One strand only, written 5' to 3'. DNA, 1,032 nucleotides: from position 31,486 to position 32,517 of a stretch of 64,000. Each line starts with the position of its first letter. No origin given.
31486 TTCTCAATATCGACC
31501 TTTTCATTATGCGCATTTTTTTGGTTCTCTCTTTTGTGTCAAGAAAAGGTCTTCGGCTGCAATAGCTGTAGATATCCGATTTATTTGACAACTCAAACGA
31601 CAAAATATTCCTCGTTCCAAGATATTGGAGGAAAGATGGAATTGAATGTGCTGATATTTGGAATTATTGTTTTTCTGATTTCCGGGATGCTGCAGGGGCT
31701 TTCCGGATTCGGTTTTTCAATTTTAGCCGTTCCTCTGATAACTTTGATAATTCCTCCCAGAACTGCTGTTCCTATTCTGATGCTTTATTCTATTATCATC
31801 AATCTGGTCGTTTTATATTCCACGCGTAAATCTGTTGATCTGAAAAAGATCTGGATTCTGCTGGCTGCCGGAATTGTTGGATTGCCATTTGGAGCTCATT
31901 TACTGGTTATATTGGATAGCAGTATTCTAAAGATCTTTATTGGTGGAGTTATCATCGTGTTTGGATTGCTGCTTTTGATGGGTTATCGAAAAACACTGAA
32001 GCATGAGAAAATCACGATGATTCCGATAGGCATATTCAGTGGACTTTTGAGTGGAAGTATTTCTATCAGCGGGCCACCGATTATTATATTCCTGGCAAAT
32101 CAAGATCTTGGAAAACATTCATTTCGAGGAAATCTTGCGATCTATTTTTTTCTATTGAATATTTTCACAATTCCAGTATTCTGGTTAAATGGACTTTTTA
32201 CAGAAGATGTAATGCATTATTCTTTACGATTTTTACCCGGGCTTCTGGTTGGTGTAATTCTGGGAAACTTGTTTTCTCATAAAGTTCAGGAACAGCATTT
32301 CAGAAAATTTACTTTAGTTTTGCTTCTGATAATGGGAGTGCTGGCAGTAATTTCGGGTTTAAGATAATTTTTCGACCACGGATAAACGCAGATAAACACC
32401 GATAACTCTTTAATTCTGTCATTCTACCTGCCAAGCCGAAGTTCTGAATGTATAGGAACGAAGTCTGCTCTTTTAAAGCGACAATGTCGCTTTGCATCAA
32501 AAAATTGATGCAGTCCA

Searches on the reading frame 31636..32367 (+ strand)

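Call 4: search_protein_families(library=pfam, proteins=[window:31636-32367:+], max_evalue=1)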
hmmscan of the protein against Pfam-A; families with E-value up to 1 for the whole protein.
window:31636-32367:+ (243 aa): 2 families
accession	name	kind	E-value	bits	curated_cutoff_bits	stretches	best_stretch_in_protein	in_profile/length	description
PF01925.25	TauE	-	1.8e-39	136.2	32.6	1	10-235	2-235/237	Sulfite exporter TauE/SafE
PF11028.14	TMEM260-like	-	0.37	11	24.2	1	49-93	117-161/179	Protein O-mannosyl-transferase TMEM260-like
